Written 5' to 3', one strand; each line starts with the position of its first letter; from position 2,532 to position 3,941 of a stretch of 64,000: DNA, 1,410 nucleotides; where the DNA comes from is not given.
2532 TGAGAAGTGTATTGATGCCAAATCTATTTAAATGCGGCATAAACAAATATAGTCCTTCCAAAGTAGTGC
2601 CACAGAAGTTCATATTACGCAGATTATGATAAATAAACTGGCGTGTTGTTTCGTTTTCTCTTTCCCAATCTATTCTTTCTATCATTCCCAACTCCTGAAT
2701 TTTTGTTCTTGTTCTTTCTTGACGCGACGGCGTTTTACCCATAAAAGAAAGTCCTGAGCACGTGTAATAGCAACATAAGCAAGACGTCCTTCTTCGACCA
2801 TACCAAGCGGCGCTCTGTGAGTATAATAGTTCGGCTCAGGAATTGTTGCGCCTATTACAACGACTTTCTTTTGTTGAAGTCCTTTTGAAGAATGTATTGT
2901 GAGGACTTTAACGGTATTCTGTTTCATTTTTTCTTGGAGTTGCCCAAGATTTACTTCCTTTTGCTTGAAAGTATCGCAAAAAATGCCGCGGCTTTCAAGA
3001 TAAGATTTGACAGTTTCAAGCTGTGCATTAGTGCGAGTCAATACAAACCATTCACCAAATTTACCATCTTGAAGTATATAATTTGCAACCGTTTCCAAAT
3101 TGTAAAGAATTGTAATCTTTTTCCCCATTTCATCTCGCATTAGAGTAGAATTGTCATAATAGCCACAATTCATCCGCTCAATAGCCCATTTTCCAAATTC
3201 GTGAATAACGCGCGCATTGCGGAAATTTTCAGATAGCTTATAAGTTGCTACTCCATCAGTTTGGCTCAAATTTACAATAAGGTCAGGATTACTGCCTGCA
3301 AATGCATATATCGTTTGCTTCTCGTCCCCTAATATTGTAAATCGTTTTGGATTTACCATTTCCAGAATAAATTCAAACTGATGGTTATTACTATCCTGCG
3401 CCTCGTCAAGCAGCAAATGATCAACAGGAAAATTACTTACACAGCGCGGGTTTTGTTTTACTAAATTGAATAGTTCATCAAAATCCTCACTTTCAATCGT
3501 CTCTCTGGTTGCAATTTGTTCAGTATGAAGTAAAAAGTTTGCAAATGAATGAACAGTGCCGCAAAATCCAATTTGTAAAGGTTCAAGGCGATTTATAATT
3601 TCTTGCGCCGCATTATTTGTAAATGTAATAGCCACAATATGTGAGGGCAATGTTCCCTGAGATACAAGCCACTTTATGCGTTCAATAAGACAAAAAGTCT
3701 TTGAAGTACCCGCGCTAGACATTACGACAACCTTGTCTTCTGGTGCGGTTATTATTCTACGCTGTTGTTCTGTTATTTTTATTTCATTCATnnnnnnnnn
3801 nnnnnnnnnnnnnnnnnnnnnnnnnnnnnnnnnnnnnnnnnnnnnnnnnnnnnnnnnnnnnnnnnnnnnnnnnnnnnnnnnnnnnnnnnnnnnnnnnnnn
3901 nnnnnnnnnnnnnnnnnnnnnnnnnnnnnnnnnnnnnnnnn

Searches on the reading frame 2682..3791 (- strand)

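Call 9: search_protein_families(library=pfam, proteins=[window:2682-3791:-])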
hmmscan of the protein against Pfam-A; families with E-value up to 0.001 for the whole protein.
window:2682-3791:- (369 aa): 6 families
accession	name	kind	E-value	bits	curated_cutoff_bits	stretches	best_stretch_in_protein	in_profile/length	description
PF00580.27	UvrD-helicase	-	2.2e-31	110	23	2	7-94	2-96/271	UvrD/REP helicase N-terminal domain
PF13245.12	AAA_19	-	1.2e-15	58.3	25.1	1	10-164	1-133/134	AAA domain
PF13361.12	UvrD_C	-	8.6e-15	55.4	25.6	1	285-349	278-343/350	UvrD-like helicase C-terminal domain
PF01443.25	Viral_helicase1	-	2e-08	34.8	21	1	117-198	54-138/228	Viral superfamily 1 RNA helicase core domain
PF13538.12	UvrD_C_2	-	0.0001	22.5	27.4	0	296-347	4-47/52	UvrD-like helicase C-terminal domain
PF13087.12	AAA_12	-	0.00069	19.7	27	0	251-351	115-190/195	AAA domain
